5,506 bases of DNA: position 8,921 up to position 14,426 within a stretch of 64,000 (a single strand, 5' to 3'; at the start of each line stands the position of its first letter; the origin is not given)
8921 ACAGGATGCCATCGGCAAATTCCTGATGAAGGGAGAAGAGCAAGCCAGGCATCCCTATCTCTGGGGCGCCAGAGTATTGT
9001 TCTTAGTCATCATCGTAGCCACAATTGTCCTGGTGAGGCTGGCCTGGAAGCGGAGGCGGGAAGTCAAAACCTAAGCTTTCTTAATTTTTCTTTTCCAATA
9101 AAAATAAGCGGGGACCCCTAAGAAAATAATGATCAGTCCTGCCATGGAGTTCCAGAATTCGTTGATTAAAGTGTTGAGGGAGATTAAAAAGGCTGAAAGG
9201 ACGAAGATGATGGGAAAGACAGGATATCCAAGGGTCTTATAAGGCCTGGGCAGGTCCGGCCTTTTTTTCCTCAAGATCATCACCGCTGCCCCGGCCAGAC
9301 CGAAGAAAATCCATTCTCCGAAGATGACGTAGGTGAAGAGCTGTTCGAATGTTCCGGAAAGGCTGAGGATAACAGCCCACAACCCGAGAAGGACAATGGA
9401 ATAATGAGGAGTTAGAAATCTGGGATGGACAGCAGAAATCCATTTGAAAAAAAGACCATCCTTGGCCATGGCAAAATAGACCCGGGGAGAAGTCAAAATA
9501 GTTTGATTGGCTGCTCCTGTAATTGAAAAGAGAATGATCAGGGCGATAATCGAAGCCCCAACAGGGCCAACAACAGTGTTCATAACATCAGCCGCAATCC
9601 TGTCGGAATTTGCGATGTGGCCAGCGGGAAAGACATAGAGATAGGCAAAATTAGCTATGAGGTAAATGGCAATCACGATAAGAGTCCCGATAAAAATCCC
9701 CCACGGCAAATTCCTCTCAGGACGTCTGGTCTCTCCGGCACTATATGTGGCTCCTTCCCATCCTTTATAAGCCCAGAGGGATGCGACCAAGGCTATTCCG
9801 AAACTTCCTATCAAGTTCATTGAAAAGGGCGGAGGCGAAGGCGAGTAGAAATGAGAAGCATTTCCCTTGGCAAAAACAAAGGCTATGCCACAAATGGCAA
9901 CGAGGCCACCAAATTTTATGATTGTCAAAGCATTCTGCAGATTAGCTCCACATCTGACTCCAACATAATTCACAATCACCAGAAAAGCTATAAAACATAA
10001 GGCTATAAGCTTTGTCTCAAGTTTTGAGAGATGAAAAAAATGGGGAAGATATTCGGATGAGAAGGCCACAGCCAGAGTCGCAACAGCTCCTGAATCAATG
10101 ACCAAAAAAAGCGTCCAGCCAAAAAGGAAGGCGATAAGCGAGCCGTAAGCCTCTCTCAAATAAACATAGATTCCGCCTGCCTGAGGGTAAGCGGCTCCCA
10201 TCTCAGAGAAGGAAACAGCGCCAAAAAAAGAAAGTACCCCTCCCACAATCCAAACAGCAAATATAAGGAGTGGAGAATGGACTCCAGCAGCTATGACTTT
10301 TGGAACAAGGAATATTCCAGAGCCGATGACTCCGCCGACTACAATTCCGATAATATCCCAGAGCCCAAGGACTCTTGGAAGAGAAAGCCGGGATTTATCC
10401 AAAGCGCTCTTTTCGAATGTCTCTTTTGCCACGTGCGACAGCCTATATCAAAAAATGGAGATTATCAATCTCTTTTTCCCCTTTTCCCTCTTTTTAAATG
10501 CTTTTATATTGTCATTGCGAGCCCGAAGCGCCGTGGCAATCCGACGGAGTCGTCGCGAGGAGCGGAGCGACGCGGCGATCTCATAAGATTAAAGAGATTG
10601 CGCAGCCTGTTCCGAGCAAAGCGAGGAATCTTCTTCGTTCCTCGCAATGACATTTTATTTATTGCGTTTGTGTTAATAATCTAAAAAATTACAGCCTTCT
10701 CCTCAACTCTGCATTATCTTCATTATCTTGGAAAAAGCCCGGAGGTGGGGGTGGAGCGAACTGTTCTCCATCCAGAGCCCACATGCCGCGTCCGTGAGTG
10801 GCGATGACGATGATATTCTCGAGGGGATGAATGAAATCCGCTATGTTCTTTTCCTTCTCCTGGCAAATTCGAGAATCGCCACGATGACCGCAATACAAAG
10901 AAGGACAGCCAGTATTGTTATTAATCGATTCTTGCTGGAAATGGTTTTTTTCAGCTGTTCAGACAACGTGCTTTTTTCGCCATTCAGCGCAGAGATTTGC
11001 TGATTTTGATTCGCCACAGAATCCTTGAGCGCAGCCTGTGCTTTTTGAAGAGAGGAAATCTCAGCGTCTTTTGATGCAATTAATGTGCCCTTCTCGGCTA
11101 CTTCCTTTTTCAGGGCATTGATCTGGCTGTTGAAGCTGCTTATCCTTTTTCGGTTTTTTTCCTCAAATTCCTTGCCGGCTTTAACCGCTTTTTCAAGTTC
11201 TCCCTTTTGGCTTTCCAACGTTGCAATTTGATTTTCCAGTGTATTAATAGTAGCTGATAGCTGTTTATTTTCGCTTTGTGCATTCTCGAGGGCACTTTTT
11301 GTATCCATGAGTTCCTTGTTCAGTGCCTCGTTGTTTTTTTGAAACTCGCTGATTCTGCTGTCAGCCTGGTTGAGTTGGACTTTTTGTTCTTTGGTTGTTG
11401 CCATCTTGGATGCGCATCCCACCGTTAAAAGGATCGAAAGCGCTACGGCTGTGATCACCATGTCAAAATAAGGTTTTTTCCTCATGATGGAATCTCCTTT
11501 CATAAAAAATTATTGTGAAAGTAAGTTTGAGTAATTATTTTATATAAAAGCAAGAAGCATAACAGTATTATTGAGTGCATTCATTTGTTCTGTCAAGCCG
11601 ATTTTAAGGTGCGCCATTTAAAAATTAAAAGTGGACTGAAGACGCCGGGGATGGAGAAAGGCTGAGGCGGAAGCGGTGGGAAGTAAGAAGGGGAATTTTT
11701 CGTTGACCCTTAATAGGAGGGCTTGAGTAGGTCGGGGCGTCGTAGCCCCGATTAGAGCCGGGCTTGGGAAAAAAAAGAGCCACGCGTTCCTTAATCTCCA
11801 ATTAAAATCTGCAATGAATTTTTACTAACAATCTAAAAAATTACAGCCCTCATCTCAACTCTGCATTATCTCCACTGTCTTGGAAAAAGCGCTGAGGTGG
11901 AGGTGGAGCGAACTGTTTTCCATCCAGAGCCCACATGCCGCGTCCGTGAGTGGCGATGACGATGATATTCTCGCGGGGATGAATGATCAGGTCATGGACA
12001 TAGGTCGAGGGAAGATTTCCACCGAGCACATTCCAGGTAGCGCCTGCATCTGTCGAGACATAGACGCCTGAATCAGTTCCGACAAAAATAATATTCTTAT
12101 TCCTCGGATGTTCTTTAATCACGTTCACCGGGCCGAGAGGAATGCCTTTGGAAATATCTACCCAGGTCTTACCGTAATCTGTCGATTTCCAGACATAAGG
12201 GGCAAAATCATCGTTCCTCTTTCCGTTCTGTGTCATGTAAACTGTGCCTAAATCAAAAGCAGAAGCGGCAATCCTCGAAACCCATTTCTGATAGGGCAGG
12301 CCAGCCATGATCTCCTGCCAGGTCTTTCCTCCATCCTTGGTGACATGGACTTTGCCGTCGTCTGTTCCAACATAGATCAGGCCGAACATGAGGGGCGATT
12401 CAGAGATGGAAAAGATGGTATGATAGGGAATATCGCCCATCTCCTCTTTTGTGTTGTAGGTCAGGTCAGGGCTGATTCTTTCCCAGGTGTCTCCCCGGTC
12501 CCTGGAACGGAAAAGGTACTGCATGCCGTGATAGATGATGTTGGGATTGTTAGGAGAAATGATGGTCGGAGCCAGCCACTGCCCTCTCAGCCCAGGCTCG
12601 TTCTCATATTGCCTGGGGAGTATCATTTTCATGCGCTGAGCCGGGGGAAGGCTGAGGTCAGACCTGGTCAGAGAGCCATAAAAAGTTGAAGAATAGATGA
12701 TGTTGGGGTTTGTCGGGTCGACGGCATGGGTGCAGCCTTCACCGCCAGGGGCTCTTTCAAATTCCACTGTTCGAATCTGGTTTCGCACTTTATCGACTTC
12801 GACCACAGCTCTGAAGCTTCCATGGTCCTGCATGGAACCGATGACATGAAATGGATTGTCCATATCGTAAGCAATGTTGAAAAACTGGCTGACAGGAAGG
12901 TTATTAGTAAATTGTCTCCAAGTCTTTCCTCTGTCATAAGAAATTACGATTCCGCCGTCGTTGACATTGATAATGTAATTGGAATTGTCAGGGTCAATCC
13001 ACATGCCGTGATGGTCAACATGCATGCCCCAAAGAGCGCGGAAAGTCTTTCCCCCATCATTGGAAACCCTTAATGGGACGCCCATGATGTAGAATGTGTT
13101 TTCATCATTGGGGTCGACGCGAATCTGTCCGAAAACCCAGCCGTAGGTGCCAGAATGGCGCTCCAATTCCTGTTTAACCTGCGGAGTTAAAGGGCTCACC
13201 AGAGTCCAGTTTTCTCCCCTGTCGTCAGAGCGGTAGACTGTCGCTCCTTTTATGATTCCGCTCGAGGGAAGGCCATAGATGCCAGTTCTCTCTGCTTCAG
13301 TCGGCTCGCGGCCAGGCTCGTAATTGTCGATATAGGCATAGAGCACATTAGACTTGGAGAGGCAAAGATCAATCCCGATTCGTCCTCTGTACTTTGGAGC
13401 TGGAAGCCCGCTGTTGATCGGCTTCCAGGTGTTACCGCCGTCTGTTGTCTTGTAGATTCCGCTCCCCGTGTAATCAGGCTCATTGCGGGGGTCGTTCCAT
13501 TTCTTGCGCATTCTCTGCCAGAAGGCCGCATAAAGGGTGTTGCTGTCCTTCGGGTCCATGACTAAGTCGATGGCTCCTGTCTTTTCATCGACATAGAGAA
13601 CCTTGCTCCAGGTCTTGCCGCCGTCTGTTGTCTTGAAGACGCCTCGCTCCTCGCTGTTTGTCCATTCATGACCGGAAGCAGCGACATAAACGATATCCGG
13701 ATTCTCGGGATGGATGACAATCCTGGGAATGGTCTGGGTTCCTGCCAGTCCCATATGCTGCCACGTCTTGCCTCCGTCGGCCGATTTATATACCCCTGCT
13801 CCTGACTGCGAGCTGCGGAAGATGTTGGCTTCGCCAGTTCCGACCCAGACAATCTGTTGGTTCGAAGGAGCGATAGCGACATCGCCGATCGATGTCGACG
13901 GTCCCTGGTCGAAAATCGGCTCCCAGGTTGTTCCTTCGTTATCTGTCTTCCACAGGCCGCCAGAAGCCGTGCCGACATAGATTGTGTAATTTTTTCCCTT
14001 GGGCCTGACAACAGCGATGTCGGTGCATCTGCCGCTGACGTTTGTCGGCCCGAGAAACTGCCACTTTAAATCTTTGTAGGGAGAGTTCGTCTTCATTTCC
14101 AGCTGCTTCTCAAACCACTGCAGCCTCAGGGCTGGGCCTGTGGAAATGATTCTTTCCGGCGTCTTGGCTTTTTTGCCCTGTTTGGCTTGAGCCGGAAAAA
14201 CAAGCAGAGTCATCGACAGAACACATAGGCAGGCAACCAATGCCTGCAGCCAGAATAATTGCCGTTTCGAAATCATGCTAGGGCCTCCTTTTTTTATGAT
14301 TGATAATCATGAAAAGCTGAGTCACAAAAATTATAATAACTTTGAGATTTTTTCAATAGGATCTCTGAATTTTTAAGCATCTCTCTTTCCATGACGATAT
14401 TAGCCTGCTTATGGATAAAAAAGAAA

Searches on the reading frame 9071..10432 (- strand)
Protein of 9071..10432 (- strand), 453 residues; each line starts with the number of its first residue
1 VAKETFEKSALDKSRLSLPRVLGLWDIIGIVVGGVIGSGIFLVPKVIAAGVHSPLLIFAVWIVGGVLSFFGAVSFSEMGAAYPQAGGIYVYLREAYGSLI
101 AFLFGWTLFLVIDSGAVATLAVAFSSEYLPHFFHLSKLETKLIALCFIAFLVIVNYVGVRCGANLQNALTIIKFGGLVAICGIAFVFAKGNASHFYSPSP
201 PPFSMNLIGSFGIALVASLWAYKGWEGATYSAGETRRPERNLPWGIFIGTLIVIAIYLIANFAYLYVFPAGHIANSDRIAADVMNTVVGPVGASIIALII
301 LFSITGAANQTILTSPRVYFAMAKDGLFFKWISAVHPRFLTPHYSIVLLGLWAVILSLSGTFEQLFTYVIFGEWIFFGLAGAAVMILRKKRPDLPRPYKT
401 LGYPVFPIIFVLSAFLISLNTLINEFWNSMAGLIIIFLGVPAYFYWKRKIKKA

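Call 8: search_protein_families(library=pfam, proteins=[window:9071-10432:-], max_evalue=0.001)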
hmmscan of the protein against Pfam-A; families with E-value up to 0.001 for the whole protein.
window:9071-10432:- (453 aa): 2 families
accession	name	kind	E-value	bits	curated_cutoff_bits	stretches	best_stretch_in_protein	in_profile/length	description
PF13520.12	AA_permease_2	-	4e-59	201.1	27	1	22-429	1-416/427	Amino acid permease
PF00324.27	AA_permease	-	2.6e-31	109.3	24.6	1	28-431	3-427/470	Amino acid permease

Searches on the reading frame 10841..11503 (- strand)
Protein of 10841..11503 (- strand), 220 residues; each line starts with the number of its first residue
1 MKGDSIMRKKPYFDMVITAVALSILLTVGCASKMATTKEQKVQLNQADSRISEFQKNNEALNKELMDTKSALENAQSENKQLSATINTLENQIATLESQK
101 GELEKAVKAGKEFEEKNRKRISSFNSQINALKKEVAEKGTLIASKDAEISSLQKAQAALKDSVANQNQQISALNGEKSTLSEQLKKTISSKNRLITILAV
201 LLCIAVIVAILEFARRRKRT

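Call 8: search_protein_families(library=pfam, proteins=[window:10841-11503:-], max_evalue=0.001)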
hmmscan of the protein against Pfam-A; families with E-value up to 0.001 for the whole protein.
window:10841-11503:- (220 aa): 8 families
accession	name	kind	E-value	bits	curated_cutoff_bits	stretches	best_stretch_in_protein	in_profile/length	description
PF14662.11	KASH_CCD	-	1.2e-05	25.9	43.3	1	56-186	60-190/191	Coiled-coil region of CCDC155 or KASH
PF11932.13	DUF3450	-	6.2e-05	22.8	32.6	0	21-105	5-93/241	Protein of unknown function (DUF3450)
PF25450.1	Rab11-FIP3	-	0.00014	22.6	31.9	0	37-107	49-119/125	Rab11-FIP3-like domain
PF08614.16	ATG16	-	0.00023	21.9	33.7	0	35-127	74-166/200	Autophagy protein 16 (ATG16)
PF24555.1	CC4_CEP85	-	0.00031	21.5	27.3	0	56-105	2-51/85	Centrosomal protein of 85 kDa-like, CC4 coiled-coil domain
PF06785.16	UPF0242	-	0.0004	20.9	33.5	1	37-153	63-177/194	Uncharacterised protein family (UPF0242) N-terminus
PF12329.13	TMF_DNA_bd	-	0.00044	20.6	35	0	141-188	6-53/74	TATA element modulatory factor 1 DNA binding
PF04977.20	DivIC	-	0.00069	19.8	28.9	0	22-69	4-51/80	Septum formation initiator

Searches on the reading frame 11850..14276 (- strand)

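Call 8: search_protein_families(library=pfam, proteins=[window:11850-14276:-], max_evalue=0.001)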
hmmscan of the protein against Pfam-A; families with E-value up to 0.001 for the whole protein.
window:11850-14276:- (808 aa): 8 families
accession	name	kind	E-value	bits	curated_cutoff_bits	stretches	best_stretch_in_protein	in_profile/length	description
PF15902.12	Sortilin-Vps10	-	8.6e-41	140.6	33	4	162-290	3-115/446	Sortilin, neurotensin receptor 3,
PF02012.26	BNR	-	6.6e-21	71.3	27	0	215-225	2-12/12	BNR/Asp-box repeat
PF15899.11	BNR_6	-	1.1e-09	37.8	27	0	696-708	2-14/14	BNR-Asp box repeat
PF13088.12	BNR_2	-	6.8e-09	35.9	31.4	0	161-294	83-209/277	BNR repeat-like domain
PF24316.1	Tli3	-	1.1e-08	35.9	27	0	131-177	53-101/129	T6SS Tli3 immunity protein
PF14870.12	PSII_BNR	-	1.4e-07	31.6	27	0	641-750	38-139/303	Photosynthesis system II assembly factor YCF48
PF10647.15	Gmad1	-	0.00011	22.6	20.5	0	140-227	165-240/251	Lipoprotein LpqB beta-propeller domain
PF03404.22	Mo-co_dimer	-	0.00095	19.6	22.7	0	642-752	47-124/138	Mo-co oxidoreductase dimerisation domain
